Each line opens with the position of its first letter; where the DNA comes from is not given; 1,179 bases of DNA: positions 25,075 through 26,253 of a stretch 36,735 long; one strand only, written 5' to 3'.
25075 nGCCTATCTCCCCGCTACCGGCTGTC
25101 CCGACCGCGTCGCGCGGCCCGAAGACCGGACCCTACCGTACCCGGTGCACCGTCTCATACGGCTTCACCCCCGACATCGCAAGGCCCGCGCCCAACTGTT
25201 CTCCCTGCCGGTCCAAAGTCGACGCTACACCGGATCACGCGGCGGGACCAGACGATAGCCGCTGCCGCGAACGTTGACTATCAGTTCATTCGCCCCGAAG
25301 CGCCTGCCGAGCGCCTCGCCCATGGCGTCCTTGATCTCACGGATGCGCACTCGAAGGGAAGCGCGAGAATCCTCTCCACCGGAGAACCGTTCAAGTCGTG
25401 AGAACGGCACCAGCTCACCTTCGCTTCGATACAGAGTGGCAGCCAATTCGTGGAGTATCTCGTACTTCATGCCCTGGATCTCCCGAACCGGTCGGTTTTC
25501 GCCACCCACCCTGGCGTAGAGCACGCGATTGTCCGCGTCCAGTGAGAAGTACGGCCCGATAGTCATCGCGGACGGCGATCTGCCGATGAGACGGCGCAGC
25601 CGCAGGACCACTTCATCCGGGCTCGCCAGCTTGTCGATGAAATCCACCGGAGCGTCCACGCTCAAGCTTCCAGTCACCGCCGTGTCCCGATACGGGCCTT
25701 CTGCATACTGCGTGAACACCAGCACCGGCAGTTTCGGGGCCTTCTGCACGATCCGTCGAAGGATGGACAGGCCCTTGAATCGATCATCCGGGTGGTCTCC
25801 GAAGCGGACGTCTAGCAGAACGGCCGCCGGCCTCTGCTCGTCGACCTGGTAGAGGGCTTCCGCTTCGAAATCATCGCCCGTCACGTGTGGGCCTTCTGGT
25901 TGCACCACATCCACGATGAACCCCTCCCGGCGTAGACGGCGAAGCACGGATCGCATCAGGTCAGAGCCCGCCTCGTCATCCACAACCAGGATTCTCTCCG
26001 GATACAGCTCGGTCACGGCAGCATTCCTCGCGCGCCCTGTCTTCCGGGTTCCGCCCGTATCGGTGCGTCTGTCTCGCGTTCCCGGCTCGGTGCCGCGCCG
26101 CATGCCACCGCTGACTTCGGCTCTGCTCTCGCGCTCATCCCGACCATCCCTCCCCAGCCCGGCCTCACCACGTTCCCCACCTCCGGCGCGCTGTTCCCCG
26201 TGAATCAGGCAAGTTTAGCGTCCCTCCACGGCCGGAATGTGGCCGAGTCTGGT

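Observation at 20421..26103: Co-oriented module: OmpR-type regulator, sensor-less kinase, PT-rich lipoprotein and 984-aa DUF5666-like repeat protein (candidate undescribed envelope system)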

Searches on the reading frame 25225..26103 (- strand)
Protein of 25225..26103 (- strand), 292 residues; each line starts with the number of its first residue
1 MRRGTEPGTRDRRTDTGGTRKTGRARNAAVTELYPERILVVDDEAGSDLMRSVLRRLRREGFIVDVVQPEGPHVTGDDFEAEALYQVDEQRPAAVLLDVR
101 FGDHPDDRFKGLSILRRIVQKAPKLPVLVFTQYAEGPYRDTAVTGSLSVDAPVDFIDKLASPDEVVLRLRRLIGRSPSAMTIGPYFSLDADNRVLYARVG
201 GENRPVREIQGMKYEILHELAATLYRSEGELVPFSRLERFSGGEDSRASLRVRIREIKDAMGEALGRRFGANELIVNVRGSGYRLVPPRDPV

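Call 3: search_protein_families(library=pfam, proteins=[window:25225-26103:-], max_evalue=1)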
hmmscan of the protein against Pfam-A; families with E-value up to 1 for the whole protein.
window:25225-26103:- (292 aa): 2 families
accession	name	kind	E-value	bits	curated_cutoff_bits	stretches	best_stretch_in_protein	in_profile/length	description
PF00072.30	Response_reg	-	2.2e-07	31.4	30.2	1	38-167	1-108/111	Response regulator receiver domain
PF00486.34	Trans_reg_C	-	0.0064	17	26.2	1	219-285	12-77/77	Transcriptional regulatory protein, C terminal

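Call 4: search_protein_families(library=ncbifam, proteins=[window:25225-26103:-], max_evalue=1)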
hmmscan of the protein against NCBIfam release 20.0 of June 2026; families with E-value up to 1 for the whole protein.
window:25225-26103:- (292 aa): 23 families
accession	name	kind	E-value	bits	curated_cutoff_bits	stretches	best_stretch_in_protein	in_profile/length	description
NF051870.1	NAssimRespRegNtrX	equivalog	2.1e-07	30.2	600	1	38-172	4-118/452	nitrogen assimilation response regulator NtrX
NF008296.0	PRK11083.1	equivalog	3.5e-06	26.6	273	1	36-180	4-125/228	two-component system response regulator CreB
NF041734.1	resp_reg_RppA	equivalog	3.8e-06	26.4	250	1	37-205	2-153/229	two-component system response regulator RppA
NF047785.1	respo_reg_MadR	equivalog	1e-05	25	300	1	37-135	2-88/209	MadR family response regulator transcription factor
NF008078.0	PRK10816.1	equivalog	1.8e-05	24.4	336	1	68-237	21-174/223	two-component system response regulator PhoP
NF012023.0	PRK15479.1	equivalog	4.5e-05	23.1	337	1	37-177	2-120/224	transcriptional regulator TctD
NF007005.1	PRK09468.1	equivalog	0.00025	20.6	331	1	36-180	4-126/237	osmolarity response regulator transcription factor OmpR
TIGR02915.1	PEP_resp_reg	equivalog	0.00026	20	502.6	1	81-169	30-113/445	PEP-CTERM-box response regulator transcription factor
TIGR01818.1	ntrC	equivalog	0.00073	18.4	558.6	1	70-134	21-80/463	nitrogen regulation protein NR(I)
NF008469.0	PRK11361.1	equivalog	0.0011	17.8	714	1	36-167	5-114/461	acetoacetate metabolism transcriptional regulator AtoC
NF033791.1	ActR_PrrA_rreg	equivalog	0.0012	18.9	250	1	38-171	4-115/173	ActR/PrrA/RegA family redox response regulator transcription factor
NF012227.0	AdeR_RR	equivalog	0.0012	18.4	340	1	38-177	14-130/239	efflux system response regulator transcription factor AdeR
NF008176.1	PRK10923.1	equivalog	0.0025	16.5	620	1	78-173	34-119/469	nitrogen regulation protein NR(I)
NF041946.1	LuxO_transreg_Vib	equivalog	0.0042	15.9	800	1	81-134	30-78/463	quorum-sensing sigma-54 dependent transcriptional regulator LuxO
NF006623.1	PRK09191.1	subfamily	0.0055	16.5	240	1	65-135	155-221/258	PhyR family response regulator anti-anti-sigma factor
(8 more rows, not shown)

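Call 45: find_related_loci(query=A2, collection=metagenome_contigs, flank=10000)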
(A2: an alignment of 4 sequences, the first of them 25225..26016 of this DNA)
Query A2 (263 aa) in metagenome_contigs; peptide patterns used: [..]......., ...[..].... (x = any residue, [..] = any of these).
600 stretches matched a pattern (row limit reached: there are more); 37 encode a relative of the query (tblastn E <= 1e-3); 37 distinct loci.
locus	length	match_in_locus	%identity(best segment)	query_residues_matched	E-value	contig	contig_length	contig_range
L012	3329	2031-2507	32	8-193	2e-9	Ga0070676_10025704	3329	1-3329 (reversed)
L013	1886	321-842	32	4-199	4e-9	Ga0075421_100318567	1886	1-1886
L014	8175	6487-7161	32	4-256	1e-8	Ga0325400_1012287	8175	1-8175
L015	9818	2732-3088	35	6-146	1e-8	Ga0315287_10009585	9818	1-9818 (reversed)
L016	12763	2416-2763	29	8-146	2e-7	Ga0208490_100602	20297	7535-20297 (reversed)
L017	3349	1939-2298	32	6-145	3e-7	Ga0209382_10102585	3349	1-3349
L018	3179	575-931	31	6-147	5e-7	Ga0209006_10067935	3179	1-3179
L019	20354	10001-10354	33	7-146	6e-7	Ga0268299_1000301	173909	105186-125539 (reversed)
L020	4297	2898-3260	30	2-144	6e-7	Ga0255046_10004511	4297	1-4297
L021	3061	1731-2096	36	6-143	1e-6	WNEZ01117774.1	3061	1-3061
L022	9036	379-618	33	8-105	2e-6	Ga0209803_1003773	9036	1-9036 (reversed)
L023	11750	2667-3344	30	7-259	3e-6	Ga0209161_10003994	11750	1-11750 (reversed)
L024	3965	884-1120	41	6-101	3e-6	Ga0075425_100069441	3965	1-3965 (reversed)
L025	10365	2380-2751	31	7-152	7e-6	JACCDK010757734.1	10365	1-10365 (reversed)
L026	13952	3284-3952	29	7-256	7e-6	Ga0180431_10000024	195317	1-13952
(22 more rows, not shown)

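Call 46: find_homologous_proteins(query=A2, max_evalue=1e-20)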
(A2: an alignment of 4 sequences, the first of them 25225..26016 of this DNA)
Query A2 (4 sequences) (263 aa, profile of the alignment): 871 proteins with E <= 1e-20 among 8000 candidates; the best 120 are listed.
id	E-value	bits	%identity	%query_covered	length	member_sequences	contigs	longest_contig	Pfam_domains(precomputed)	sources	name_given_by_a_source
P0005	1.4e-151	521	100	100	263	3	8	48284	PF00072.31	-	-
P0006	3.0e-151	520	69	97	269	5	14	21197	PF00072.31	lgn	-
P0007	3.2e-151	520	81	99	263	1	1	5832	PF00072.31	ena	-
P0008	2.4e-149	514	74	95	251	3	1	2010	PF00072.31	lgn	-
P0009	1.4e-146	505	66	97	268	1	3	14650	PF00072.31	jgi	jgi:DNA-binding response OmpR family regulator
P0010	3.8e-146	503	67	97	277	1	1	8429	PF00072.31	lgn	-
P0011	3.9e-146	503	66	99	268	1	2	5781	PF00072.31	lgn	-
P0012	1.1e-145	502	81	99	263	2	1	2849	PF00072.31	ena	-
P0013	5.1e-145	500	68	97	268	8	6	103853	PF00072.31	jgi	jgi:DNA-binding response OmpR family regulator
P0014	5.8e-145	499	68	97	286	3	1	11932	PF00072.31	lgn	-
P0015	7.8e-145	499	67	97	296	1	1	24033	PF00072.31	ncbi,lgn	-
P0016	1.1e-144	499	68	97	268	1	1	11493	PF00072.31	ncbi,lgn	-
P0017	1.3e-144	498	71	97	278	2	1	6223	PF00072.31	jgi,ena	jgi:DNA-binding response OmpR family regulator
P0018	1.8e-144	498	67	97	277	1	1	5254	PF00072.31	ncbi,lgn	-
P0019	2.2e-144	498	79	100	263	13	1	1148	PF00072.31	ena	-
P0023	5.7e-144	496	80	97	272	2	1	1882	PF00072.31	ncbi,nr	ncbi:MAG: response regulator transcription factor [Gemmatimonadetes bacterium]|nr:response regulator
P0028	8.0e-143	492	65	97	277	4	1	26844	PF00072.31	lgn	-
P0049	2.7e-134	464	68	96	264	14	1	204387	PF00072.31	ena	-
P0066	1.5e-133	462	67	97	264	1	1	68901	PF00072.31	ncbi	-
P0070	1.8e-133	462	68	97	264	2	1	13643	PF00072.31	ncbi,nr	ncbi:MAG: hypothetical protein O3B95_08895 [Chloroflexi bacterium]|nr:hypothetical protein [Chlorofl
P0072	2.6e-133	461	72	97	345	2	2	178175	PF00072.31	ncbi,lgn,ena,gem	-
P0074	3.8e-133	461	71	97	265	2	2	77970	PF00072.31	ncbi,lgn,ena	-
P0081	7.1e-133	460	67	96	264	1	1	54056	PF00072.31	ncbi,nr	ncbi:response regulator transcription factor [Dehalococcoides mccartyi]|nr:response regulator transc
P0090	1.3e-131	456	67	97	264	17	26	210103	PF00072.31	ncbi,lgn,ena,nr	ncbi:MAG: hypothetical protein QF676_05080 [Dehalococcoidia bacterium]|nr:hypothetical protein [Chlo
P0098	8.0e-131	453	65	97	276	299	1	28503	PF00072.31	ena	-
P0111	6.9e-127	440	66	93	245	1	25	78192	PF00072.31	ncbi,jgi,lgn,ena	-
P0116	6.2e-123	427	53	97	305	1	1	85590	PF00072.31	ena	-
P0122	3.0e-117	409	66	99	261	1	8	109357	PF00072.31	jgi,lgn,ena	jgi:DNA-binding response OmpR family regulator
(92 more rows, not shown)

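Call 47: find_encoding_contigs(protein=P0081, flank=9000, max_places=2)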
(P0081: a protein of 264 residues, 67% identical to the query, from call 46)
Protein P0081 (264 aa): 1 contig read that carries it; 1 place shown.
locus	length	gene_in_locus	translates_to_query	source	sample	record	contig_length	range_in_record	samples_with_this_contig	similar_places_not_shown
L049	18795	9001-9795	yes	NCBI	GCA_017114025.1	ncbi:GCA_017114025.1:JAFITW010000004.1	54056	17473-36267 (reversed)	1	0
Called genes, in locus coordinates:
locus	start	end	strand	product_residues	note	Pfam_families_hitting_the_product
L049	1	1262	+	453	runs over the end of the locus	PF01882:DUF58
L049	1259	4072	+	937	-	PF01841:Transglut_core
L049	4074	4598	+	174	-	PF01035:DNA_binding_1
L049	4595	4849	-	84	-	PF09413:DUF2007 (weak)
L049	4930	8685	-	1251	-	PF02811:PHP, PF07733:DNA_pol3_alpha, PF17657:DNA_pol3_finger, PF14579:HHH_6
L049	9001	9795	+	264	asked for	PF00072:Response_reg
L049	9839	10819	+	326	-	PF02518:HATPase_c, PF13581:HATPase_c_2 (faint)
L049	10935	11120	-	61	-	-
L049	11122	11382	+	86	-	PF09136:Glucodextran_B (weak)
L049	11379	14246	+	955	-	PF18914:DUF5666 (weak)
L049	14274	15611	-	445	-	PF07690:MFS_1, PF11700:ATG22, PF07690:MFS_1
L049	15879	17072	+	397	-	PF13398:Peptidase_M50B, PF02163:Peptidase_M50, PF00571:CBS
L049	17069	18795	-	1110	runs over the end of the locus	PF01590:GAF (faint), PF13185:GAF_2 (faint), PF00512:HisKA, PF02518:HATPase_c, PF13581:HATPase_c_2 (weak)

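Call 48: find_encoding_contigs(protein=P0090, flank=9000, max_places=2)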
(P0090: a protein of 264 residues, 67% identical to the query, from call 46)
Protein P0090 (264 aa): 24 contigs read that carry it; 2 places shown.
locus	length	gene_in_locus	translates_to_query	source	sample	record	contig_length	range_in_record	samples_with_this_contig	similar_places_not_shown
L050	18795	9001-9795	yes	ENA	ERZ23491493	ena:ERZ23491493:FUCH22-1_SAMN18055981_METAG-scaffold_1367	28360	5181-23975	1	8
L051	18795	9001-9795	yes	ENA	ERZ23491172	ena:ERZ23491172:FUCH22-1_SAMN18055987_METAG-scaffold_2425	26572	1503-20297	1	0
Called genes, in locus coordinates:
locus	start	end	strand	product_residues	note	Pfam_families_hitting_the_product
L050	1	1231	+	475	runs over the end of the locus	PF01882:DUF58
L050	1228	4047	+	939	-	PF01841:Transglut_core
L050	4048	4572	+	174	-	PF01035:DNA_binding_1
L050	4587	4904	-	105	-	PF09413:DUF2007 (weak)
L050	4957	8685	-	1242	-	PF02811:PHP, PF07733:DNA_pol3_alpha, PF17657:DNA_pol3_finger, PF14579:HHH_6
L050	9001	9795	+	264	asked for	PF00072:Response_reg (weak)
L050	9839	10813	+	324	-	PF02518:HATPase_c, PF13589:HATPase_c_3 (weak)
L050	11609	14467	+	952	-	PF18914:DUF5666 (weak)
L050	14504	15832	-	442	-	PF07690:MFS_1, PF11700:ATG22 (weak), PF07690:MFS_1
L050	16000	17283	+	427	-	PF13398:Peptidase_M50B, PF02163:Peptidase_M50, PF00571:CBS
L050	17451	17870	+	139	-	-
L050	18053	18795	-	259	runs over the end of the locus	PF00106:adh_short, PF13561:adh_short_C2, PF12241:Enoyl_reductase (faint)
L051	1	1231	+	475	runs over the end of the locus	PF01882:DUF58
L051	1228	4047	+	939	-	PF01841:Transglut_core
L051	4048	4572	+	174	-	PF01035:DNA_binding_1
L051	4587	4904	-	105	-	PF09413:DUF2007 (weak)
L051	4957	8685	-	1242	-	PF02811:PHP, PF07733:DNA_pol3_alpha, PF17657:DNA_pol3_finger, PF14579:HHH_6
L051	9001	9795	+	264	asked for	PF00072:Response_reg (weak)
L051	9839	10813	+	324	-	PF02518:HATPase_c, PF13589:HATPase_c_3 (weak)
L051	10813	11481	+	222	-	PF09136:Glucodextran_B (weak)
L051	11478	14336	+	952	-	PF18914:DUF5666 (weak)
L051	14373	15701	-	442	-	PF07690:MFS_1, PF11700:ATG22 (weak), PF07690:MFS_1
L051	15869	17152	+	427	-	PF13398:Peptidase_M50B, PF02163:Peptidase_M50, PF00571:CBS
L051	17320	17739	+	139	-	-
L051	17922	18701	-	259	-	PF00106:adh_short, PF13561:adh_short_C2, PF12241:Enoyl_reductase (faint)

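Call 49: find_encoding_contigs(protein=P0116, flank=9000, max_places=2)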
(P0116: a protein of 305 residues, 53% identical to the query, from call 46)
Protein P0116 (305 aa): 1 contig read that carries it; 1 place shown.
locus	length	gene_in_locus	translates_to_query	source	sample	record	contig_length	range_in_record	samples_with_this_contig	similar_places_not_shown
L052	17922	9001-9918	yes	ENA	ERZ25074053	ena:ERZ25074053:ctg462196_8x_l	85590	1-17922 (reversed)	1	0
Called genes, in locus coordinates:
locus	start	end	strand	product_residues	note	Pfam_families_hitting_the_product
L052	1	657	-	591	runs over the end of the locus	PF00664:ABC_membrane, PF00005:ABC_tran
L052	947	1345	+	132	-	PF09969:DUF2203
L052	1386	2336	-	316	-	PF01408:GFO_IDH_MocA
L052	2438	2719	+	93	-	-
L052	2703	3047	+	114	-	PF02452:PemK_toxin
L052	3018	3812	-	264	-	-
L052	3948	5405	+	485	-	PF00884:Sulfatase, PF01663:Phosphodiest, PF16347:SGSH_C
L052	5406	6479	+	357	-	PF12715:Abhydrolase_7, PF22244:GCE_fung (faint)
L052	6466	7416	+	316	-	PF01408:GFO_IDH_MocA, PF02894:GFO_IDH_MocA_C, PF22725:GFO_IDH_MocA_C3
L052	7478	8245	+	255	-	PF01261:AP_endonuc_2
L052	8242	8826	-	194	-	PF02482:Ribosomal_S30AE, PF16321:Ribosom_S30AE_C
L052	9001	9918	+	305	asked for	PF00072:Response_reg (faint)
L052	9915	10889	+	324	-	PF13581:HATPase_c_2 (weak), PF02518:HATPase_c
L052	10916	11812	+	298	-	PF09136:Glucodextran_B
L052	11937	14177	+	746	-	PF18914:DUF5666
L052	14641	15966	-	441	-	PF13701:DDE_Tnp_1_4, PF01609:DDE_Tnp_1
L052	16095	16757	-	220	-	-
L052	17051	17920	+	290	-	?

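Call 50: find_encoding_contigs(protein=P0122, flank=8000, max_places=2)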
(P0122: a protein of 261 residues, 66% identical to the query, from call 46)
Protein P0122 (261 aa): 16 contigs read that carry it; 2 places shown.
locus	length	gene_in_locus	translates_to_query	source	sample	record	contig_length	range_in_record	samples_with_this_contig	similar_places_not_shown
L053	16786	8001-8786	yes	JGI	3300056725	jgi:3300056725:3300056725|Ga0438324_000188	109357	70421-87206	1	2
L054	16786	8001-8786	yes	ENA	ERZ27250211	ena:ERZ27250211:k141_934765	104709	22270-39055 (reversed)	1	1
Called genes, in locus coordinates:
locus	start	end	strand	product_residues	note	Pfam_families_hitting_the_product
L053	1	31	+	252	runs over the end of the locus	PF03328:HpcH_HpaI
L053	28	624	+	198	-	PF00254:FKBP_C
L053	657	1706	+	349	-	PF01244:Peptidase_M19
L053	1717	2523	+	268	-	PF01261:AP_endonuc_2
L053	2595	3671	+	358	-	PF01571:GCV_T, PF08669:GCV_T_C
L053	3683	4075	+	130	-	PF01597:GCV_H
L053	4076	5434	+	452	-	PF02347:GDC-P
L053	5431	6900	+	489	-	PF02347:GDC-P, PF00266:Aminotran_5 (weak), PF21478:GcvP2_C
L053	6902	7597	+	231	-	PF06778:Chlor_dismutase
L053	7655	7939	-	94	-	PF12797:Fer4_2 (faint), PF13237:Fer4_10 (faint), PF13183:Fer4_8 (faint), PF12838:Fer4_7, PF13187:Fer4_9 (weak), PF13484:Fer4_16 (faint), PF00037:Fer4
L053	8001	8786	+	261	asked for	PF00072:Response_reg (weak)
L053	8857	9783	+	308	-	PF13581:HATPase_c_2 (weak), PF02518:HATPase_c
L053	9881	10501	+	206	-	PF09136:Glucodextran_B (weak)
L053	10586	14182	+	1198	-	PF18914:DUF5666 (faint)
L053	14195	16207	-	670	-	PF00920:ILVD_EDD_N, PF24877:ILV_EDD_C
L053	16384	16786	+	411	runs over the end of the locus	PF02746:MR_MLE_N, PF13378:MR_MLE_C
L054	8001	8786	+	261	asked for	PF00072:Response_reg (weak)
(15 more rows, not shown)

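Call 51: find_encoding_contigs(protein=P0072, flank=8000, max_places=2)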
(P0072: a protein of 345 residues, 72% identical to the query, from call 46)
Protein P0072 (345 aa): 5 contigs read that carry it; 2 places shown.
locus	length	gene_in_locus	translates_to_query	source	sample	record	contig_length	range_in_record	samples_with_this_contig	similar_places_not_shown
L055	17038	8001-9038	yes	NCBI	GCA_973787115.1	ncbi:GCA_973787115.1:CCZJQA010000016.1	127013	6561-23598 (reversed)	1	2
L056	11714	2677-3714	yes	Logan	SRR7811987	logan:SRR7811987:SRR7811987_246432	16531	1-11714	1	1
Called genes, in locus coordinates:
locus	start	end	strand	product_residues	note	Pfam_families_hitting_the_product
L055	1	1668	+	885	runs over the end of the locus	PF01841:Transglut_core, PF13559:DUF4129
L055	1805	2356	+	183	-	PF01035:DNA_binding_1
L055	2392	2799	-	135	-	-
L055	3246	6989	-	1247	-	PF02811:PHP, PF07733:DNA_pol3_alpha, PF17657:DNA_pol3_finger, PF14579:HHH_6, PF01336:tRNA_anti-codon (weak)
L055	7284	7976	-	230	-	PF13240:Zn_Ribbon_1 (weak), PF06271:RDD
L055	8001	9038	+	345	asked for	PF00072:Response_reg (weak)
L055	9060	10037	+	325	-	PF02518:HATPase_c, PF13589:HATPase_c_3 (weak)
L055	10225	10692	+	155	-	PF09136:Glucodextran_B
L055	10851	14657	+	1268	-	-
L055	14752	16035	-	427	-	PF07690:MFS_1, PF11700:ATG22, PF07690:MFS_1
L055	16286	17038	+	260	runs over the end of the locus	PF11376:DUF3179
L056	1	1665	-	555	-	?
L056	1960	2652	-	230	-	PF13240:Zn_Ribbon_1 (weak), PF06271:RDD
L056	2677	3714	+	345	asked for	PF00072:Response_reg (weak)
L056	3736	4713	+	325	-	PF02518:HATPase_c, PF13589:HATPase_c_3 (weak)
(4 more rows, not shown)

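Call 52: find_encoding_contigs(protein=P0013, flank=8000, max_places=2)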
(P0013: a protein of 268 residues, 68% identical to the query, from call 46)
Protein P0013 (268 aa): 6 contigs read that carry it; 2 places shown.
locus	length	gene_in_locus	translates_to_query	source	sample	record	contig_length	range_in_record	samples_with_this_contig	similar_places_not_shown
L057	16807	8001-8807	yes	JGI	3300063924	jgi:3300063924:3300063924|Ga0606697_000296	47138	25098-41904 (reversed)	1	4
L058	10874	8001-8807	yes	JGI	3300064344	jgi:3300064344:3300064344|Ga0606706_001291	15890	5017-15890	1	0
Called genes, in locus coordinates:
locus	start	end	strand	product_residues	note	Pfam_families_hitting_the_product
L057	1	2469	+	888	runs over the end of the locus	PF01841:Transglut_core, PF13559:DUF4129 (weak)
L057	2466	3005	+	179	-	PF01035:DNA_binding_1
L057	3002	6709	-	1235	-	PF02811:PHP, PF07733:DNA_pol3_alpha, PF17657:DNA_pol3_finger, PF14579:HHH_6, PF01336:tRNA_anti-codon (weak)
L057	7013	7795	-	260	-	PF06271:RDD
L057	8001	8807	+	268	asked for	PF00072:Response_reg (weak)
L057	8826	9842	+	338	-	PF02518:HATPase_c, PF13589:HATPase_c_3 (weak)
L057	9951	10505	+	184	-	PF09136:Glucodextran_B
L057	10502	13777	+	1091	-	-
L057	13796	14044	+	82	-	-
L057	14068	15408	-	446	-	PF07690:MFS_1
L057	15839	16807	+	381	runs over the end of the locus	PF13398:Peptidase_M50B, PF02163:Peptidase_M50, PF00571:CBS (faint)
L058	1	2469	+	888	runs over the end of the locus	PF01841:Transglut_core, PF13559:DUF4129 (weak)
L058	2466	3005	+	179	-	PF01035:DNA_binding_1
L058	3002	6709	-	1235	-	PF02811:PHP, PF07733:DNA_pol3_alpha, PF17657:DNA_pol3_finger, PF14579:HHH_6, PF01336:tRNA_anti-codon (weak)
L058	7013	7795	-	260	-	PF06271:RDD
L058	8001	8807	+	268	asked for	PF00072:Response_reg (weak)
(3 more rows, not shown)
